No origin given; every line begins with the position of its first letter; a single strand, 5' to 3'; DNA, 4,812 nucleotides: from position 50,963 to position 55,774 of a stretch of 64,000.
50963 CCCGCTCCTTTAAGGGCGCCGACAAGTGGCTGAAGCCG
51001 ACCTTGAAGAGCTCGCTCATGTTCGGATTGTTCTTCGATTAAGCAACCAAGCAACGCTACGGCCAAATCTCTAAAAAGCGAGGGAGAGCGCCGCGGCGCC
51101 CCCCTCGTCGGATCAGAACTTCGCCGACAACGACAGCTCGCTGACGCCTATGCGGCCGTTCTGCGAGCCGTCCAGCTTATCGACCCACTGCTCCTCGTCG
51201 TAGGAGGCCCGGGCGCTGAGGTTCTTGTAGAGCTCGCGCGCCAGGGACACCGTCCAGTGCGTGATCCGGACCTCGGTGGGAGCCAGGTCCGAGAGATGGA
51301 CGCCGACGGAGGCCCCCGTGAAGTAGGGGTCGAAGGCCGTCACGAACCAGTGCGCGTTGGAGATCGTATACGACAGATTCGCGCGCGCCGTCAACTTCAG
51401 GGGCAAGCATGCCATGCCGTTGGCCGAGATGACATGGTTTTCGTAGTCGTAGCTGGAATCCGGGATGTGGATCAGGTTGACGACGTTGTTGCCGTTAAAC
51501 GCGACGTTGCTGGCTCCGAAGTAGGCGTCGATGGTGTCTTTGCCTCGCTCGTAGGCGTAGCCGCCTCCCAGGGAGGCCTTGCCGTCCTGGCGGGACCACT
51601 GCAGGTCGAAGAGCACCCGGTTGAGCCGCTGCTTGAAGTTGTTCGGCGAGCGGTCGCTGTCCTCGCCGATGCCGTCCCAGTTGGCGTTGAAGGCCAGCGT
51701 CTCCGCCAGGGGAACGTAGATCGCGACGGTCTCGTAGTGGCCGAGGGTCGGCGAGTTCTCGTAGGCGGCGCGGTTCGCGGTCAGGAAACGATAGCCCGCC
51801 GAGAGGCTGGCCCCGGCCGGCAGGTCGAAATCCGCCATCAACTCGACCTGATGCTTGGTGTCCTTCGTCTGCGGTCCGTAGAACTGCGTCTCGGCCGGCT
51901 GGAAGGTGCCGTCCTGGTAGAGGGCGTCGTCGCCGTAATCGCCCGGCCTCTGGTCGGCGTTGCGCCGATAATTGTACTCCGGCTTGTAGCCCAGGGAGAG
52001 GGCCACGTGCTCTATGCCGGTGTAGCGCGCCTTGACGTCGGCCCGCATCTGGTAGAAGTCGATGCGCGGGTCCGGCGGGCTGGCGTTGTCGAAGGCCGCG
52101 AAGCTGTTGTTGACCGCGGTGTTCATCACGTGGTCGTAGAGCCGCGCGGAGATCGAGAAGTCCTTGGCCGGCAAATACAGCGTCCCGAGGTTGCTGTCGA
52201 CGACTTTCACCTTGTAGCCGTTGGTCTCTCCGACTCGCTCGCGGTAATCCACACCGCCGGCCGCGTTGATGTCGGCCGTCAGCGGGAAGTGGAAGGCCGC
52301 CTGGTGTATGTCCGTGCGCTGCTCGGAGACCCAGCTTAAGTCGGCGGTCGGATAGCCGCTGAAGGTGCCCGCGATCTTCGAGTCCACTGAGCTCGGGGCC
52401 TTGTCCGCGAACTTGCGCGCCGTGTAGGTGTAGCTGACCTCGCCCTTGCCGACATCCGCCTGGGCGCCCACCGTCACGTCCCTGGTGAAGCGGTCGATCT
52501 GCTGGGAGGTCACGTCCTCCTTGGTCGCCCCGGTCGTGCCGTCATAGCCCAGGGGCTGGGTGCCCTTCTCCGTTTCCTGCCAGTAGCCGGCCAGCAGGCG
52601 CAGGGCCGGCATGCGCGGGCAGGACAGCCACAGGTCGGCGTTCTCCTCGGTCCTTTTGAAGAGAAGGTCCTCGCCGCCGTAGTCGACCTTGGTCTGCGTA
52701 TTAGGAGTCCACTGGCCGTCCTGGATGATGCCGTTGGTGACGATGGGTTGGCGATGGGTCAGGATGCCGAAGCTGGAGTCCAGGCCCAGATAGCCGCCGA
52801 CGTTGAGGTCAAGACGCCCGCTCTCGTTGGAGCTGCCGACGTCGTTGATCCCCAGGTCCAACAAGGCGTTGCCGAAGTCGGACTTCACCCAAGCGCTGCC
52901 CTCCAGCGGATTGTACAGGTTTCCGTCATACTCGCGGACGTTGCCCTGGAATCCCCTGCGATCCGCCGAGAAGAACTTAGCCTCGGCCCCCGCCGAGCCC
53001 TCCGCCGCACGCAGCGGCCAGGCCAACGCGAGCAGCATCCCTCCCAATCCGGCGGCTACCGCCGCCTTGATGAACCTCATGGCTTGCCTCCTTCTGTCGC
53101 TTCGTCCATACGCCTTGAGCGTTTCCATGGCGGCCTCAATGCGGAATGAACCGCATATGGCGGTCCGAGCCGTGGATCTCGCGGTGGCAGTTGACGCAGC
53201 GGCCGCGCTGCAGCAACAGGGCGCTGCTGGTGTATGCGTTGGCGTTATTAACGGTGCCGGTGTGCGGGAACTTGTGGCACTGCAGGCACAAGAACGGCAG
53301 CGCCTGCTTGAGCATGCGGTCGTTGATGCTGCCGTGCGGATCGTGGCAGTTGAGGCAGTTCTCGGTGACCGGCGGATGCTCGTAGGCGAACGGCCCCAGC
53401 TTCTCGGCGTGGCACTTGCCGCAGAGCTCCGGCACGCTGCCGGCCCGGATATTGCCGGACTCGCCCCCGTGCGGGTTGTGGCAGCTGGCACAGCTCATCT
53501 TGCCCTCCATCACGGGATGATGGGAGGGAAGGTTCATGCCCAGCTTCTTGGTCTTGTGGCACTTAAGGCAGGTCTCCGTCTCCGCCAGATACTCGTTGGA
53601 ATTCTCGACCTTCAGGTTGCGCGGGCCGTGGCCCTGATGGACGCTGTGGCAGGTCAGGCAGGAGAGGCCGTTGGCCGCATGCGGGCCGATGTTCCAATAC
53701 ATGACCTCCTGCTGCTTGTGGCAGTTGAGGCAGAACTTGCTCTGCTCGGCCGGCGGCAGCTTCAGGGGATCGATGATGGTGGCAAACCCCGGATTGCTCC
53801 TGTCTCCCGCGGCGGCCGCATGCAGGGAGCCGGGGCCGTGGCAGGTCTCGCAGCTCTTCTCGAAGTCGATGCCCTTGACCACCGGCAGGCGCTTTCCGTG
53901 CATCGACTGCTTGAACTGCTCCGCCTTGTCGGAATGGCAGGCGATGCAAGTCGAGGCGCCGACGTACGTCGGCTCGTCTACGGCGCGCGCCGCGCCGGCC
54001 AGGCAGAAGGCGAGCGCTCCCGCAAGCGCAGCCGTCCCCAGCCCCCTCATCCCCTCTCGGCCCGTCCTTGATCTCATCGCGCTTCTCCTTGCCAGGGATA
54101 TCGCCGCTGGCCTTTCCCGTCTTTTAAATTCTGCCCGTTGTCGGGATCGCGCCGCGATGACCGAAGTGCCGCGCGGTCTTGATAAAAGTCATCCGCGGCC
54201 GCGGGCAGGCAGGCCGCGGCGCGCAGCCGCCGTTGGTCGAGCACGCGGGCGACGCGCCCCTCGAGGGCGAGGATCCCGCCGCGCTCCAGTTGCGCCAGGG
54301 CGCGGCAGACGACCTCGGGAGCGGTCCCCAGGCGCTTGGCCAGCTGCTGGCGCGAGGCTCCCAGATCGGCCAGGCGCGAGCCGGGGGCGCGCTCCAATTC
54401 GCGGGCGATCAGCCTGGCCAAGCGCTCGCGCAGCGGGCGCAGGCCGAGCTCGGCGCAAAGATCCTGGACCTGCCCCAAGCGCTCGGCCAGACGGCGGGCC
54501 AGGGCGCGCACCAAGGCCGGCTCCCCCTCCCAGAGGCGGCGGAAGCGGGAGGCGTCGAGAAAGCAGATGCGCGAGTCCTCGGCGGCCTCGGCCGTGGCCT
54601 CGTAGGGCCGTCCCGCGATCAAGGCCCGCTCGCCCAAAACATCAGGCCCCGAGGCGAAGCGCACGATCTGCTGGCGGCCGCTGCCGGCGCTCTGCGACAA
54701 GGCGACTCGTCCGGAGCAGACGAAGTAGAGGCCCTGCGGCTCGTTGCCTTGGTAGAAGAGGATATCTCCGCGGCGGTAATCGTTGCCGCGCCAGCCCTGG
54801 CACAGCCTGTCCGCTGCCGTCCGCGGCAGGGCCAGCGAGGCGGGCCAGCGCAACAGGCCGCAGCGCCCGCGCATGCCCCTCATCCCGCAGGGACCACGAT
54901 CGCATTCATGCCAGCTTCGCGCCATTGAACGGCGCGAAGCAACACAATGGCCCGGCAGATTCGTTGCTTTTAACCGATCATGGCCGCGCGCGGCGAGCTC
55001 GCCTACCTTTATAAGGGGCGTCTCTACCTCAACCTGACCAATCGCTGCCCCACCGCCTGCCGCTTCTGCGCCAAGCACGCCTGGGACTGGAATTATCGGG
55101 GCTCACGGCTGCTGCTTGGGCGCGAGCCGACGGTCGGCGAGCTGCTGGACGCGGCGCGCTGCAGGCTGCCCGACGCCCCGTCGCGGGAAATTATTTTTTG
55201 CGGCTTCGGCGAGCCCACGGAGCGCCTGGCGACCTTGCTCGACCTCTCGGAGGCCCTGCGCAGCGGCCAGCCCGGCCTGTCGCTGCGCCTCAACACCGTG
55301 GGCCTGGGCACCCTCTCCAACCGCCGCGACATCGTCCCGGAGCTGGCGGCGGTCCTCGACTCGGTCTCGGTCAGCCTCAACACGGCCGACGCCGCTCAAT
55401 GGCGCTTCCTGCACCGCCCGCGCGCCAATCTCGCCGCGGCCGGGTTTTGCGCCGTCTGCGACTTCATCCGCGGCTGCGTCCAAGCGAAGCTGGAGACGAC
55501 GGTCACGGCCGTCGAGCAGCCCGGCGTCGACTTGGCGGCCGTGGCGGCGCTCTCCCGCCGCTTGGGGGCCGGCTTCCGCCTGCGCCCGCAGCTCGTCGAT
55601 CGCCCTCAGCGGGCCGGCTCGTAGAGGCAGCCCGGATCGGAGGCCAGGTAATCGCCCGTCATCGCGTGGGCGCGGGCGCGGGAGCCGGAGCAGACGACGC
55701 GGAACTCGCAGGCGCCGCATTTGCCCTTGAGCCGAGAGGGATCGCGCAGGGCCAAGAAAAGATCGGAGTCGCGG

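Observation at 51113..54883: MtrA-like decaheme cytochrome plus MtrB/PioB-like outer-membrane barrel (porin-cytochrome module) downstream of a Crp/Fnr regulator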

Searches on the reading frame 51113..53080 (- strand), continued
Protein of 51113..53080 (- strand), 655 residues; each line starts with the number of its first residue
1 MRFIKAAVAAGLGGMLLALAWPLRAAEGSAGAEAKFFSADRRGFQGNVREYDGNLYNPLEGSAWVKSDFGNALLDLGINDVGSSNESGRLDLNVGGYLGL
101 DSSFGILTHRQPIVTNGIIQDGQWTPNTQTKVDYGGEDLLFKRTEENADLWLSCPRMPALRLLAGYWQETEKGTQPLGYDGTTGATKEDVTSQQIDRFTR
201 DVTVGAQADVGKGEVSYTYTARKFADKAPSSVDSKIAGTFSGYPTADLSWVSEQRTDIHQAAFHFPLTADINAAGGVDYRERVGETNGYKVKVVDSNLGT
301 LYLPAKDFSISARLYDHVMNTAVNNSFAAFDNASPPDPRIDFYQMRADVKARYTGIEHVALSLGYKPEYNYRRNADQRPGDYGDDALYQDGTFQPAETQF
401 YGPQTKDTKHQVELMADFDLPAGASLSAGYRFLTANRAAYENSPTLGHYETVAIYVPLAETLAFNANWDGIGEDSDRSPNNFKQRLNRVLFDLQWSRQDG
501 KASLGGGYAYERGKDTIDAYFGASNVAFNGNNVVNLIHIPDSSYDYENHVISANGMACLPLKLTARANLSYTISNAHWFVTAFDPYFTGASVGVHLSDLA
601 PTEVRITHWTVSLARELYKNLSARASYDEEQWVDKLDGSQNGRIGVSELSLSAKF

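Call 68: search_solved_structures(query=A3, max_evalue=1, show_alignments=1)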
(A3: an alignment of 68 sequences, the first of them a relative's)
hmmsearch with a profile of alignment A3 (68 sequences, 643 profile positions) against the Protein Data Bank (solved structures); distinct sequences matched with E-value up to 1: 8.
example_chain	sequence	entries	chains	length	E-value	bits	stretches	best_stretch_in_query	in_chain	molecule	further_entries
6r2q_B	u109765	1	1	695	9e-28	100.2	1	1-633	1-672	Uncharacterized protein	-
6x9z_A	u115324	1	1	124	0.019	16.5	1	483-564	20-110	Transmembrane beta-barrels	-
6z34_A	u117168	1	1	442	0.023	16.2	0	399-468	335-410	CymD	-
3brz_A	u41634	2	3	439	0.062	14.8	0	473-522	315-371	TodX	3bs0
6z38_A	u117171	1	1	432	0.064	14.8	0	473-522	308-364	TodX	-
6z37_A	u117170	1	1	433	0.065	14.7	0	473-522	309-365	TodX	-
3bry_A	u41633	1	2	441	0.21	13.1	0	542-627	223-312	TbuX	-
6x1k_A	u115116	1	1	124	0.62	11.5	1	486-564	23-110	De novo designed transmembrane beta-barrel TMB2.3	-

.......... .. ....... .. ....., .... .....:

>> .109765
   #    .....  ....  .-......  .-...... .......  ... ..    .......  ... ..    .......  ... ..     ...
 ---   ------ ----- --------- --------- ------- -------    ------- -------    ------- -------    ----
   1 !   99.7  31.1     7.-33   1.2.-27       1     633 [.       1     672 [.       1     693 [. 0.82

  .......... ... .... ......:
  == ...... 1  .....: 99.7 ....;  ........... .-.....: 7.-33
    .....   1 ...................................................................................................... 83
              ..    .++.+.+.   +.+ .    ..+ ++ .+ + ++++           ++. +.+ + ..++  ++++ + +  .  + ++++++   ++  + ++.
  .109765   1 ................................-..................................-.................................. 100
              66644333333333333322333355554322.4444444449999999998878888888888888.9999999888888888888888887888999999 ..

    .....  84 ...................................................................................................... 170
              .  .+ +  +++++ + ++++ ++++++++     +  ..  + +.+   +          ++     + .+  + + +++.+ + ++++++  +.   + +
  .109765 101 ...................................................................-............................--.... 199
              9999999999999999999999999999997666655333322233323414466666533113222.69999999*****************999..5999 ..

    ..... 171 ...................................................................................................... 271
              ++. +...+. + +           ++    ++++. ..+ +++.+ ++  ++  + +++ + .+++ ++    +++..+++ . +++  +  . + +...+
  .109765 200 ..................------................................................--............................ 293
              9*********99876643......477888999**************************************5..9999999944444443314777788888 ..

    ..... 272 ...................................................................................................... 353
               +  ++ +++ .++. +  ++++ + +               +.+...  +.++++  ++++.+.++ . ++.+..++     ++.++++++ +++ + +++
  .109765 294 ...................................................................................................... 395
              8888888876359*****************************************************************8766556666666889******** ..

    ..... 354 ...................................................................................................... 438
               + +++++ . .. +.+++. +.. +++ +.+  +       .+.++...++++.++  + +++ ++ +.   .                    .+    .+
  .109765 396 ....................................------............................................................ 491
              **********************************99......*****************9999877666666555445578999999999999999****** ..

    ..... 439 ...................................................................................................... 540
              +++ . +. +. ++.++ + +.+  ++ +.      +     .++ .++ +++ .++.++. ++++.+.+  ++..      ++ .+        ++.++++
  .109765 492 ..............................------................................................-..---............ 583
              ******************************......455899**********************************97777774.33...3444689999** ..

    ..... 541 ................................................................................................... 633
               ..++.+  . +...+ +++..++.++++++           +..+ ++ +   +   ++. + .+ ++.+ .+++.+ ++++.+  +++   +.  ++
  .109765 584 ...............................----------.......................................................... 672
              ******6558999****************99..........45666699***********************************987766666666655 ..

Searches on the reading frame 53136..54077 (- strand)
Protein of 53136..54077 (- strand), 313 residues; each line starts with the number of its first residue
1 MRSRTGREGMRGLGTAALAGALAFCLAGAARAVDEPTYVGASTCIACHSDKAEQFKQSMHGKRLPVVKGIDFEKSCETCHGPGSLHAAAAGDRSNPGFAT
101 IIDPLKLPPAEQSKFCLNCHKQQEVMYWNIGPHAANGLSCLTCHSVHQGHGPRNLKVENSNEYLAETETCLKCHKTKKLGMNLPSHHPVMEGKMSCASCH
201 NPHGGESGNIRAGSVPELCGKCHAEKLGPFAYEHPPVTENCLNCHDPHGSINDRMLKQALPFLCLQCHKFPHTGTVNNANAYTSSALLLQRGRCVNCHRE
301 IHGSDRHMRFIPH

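Call 3: search_protein_families(library=pfam, proteins=[window:53136-54077:-], max_evalue=0.01)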
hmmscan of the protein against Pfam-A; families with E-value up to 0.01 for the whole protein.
window:53136-54077:- (313 aa): 8 families
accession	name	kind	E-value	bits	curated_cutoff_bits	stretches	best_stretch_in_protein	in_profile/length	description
PF09699.15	Paired_CXXCH_1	-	4.4e-32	109.9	20.6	3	234-269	1-37/41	Doubled CXXCH motif (Paired_CXXCH_1)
PF14537.11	Cytochrom_c3_2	-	1.5e-13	51.4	25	2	133-223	2-78/79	Cytochrome c3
PF14522.11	Cytochrome_C7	-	1.2e-12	47.8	24.8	2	162-223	7-66/67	Cytochrome c7 and related cytochrome c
PF22678.1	Cytochrom_c_NrfB-like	-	3e-10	40.9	27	2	76-150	1-71/89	Cytochrome c-type protein NrfB-like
PF22113.1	Mtrc-MtrF_II-IV_dom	-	6.6e-10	39.2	30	2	41-86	120-169/176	Outer membrane cytochrome MtrC/MtrF-like, domains II/IV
PF03264.19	Cytochrom_NNT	-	9.7e-06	25.9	24.1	0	42-85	37-77/174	NapC/NirT cytochrome c family, N-terminal region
PF02085.21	Cytochrom_CIII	-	0.0014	19.3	22.9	0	193-268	30-101/101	Class III cytochrome C family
PF13435.11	Cytochrome_C554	-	0.0026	19.1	20.8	0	116-200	2-83/84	Cytochrome c554 and c-prime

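Call 4: search_protein_families(library=ncbifam, proteins=[window:53136-54077:-], max_evalue=0.01)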
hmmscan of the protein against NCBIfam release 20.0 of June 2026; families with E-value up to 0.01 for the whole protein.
window:53136-54077:- (313 aa): 9 families
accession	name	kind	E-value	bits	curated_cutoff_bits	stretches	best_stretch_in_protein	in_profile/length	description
NF041028.1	decahem_GSU2203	exception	1.1e-75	254.8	325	1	31-306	26-303/317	GSU2203 family decaheme c-type cytochrome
TIGR03508.1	decahem_SO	subfamily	3.9e-72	242.8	192.2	1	40-306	1-256/258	DmsE family decaheme c-type cytochrome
TIGR01905.1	paired_CXXCH_1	subfamily_domain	5.8e-25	86.9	25.2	3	234-269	1-37/41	doubled CXXCH domain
NF008659.0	PRK11659.1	equivalog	1.8e-12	47.3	184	2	42-149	47-147/188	cytochrome c nitrite reductase pentaheme subunit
TIGR03146.1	cyt_nit_nrfB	equivalog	3.2e-11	43.7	166.6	2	165-225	82-143/145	cytochrome c nitrite reductase pentaheme subunit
TIGR03153.1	cytochr_NrfH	equivalog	5.4e-10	39.5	134.2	1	214-301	26-112/138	cytochrome c nitrite reductase small subunit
NF041198.1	UshA_like_PCGU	equivalog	8.9e-05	21.2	275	1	76-123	475-511/519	UshA-like (seleno)protein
NF047727.1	4hemeCytCCctA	equivalog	0.0005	20.2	180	1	159-225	49-106/109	tetraheme c-type cytochrome CctA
NF043010.1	Cyt554_Nsmonas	equivalog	0.0027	17.1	400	1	19-68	11-58/238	cytochrome c-550 CycA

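Call 13: search_solved_structures(query=window:53136-54077:-, max_evalue=0.001, show_alignments=2)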
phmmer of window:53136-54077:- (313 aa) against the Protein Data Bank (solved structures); distinct sequences matched with E-value up to 0.001: 3.
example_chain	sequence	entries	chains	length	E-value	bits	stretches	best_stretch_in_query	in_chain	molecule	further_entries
6r2q_A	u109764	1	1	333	1.1e-45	159.5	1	39-306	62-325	Cystathionine beta-synthase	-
2ozy_A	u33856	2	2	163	3.9e-06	29.5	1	42-186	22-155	Cytochrome c-type protein nrfB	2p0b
1bvb_A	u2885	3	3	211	0.00057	22.4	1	109-245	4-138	CYTOCHROME C-554 | CYTOCHROME C554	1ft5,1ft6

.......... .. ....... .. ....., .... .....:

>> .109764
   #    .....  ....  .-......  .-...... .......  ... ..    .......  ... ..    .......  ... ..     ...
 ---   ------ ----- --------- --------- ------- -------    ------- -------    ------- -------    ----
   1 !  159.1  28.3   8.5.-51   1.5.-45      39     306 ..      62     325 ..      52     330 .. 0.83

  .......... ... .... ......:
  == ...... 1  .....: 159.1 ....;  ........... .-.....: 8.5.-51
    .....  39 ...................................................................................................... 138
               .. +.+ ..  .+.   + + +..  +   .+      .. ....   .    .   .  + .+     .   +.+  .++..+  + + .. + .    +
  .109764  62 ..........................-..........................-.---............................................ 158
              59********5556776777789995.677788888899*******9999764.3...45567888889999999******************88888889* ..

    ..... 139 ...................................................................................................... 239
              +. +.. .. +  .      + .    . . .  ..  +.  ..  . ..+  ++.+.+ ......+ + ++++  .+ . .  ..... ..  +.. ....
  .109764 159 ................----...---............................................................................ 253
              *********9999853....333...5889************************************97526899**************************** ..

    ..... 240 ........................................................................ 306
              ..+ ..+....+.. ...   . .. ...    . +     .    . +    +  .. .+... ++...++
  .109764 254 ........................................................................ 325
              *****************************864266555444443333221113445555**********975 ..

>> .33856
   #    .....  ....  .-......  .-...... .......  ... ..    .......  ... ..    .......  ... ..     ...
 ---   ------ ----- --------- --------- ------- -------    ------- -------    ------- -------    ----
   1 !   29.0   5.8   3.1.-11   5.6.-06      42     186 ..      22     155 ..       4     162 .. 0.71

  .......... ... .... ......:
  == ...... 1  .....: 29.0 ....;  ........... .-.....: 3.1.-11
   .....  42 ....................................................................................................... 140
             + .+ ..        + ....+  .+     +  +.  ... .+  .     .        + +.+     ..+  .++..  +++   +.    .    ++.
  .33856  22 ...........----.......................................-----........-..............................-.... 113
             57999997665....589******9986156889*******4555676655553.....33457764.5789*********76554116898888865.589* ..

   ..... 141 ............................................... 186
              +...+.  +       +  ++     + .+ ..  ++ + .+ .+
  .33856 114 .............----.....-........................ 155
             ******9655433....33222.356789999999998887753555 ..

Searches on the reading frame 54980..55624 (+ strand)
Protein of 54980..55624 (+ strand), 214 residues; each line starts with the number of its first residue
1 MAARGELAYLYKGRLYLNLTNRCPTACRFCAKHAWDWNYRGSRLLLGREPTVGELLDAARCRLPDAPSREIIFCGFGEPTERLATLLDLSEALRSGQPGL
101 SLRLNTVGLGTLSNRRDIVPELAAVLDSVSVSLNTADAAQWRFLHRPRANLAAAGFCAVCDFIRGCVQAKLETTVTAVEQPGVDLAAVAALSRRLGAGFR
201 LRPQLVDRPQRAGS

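Call 3: search_protein_families(library=pfam, proteins=[window:54980-55624:+], max_evalue=0.01)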
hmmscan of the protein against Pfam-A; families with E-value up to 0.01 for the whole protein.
window:54980-55624:+ (214 aa): 1 family
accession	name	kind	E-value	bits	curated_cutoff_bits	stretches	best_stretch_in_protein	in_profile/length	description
PF04055.27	Radical_SAM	-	6.7e-09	36.6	29.5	1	18-185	2-156/166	Radical SAM superfamily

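Call 4: search_protein_families(library=ncbifam, proteins=[window:54980-55624:+], max_evalue=0.01)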
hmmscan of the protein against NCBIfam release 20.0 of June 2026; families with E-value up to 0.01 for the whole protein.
window:54980-55624:+ (214 aa): 4 families
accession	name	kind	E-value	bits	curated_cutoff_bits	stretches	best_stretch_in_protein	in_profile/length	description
TIGR04038.1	tatD_link_rSAM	subfamily_domain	7e-48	163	129.7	1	7-203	2-190/192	TatD family nuclease-associated radical SAM protein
TIGR04100.1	rSAM_pair_X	hypoth_equivalog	3.2e-39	134.5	262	1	7-202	2-194/197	TIGR04100 family radical SAM protein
TIGR04317.1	W_rSAM_matur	equivalog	8.7e-07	28.4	380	1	14-141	5-118/349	tungsten cofactor oxidoreductase radical SAM maturase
TIGR02666.1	moaA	equivalog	0.0078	15.2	284.05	0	15-187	12-172/336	GTP 3',8-cyclase MoaA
